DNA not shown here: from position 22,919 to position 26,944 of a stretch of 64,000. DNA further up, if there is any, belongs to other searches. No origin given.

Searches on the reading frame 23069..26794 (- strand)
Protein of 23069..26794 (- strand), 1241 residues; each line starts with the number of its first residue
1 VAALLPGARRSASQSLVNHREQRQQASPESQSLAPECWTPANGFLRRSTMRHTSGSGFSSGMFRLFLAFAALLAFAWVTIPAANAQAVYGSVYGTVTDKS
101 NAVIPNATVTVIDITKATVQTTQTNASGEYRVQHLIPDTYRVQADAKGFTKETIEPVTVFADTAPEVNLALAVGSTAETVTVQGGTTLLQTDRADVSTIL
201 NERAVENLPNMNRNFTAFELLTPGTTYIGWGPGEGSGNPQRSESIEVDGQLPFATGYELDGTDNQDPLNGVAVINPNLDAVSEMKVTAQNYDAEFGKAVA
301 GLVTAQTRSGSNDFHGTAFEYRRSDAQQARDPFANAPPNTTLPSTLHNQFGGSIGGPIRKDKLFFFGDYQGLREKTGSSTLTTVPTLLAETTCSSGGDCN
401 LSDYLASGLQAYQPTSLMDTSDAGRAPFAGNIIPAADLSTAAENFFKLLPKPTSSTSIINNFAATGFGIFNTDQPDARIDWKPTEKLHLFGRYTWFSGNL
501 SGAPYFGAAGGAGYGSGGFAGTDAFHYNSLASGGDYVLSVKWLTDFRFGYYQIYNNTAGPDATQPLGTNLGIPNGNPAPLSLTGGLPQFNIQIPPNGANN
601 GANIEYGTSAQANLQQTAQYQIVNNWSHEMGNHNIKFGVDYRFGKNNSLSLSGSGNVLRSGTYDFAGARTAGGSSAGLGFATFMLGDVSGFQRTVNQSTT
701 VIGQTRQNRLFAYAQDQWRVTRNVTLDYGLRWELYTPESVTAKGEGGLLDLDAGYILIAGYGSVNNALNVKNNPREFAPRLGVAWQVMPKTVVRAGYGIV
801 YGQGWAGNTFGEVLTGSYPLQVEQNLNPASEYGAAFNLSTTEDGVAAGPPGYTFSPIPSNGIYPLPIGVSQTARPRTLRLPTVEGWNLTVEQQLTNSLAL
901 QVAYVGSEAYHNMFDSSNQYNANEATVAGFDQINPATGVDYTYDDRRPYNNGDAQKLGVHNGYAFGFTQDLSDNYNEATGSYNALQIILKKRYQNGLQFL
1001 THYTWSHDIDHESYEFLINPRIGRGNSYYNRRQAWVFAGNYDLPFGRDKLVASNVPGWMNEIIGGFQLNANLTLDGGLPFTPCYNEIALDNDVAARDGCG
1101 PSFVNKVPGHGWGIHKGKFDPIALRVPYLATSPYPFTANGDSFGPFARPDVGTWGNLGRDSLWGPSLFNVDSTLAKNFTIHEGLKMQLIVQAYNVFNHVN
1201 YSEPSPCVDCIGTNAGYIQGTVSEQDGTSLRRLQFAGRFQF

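Call 33: search_protein_families(library=pfam, proteins=[window:23069-26794:-], max_evalue=0.0001)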
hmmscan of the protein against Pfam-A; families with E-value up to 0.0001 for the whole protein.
window:23069-26794:- (1241 aa): 5 families
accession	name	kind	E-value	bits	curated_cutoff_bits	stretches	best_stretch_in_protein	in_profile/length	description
PF25183.1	OMP_b-brl_4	-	1.8e-191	639.1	30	1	307-1234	2-838/838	Outer membrane beta barrel domain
PF13620.12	CarboxypepD_reg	-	2.3e-18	66.7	32.3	1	91-171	1-81/82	Carboxypeptidase regulatory-like domain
PF13715.12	CarbopepD_reg_2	-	1.4e-06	28.6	32.2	1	93-171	2-76/88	CarboxypepD_reg-like domain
PF00593.30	TonB_dep_Rec_b-barrel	-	4.4e-06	27.3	27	1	576-817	38-253/436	TonB dependent receptor-like, beta-barrel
PF17210.9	SdrD_B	-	4.6e-05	24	29.7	1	97-148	17-68/112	SdrD B-like domain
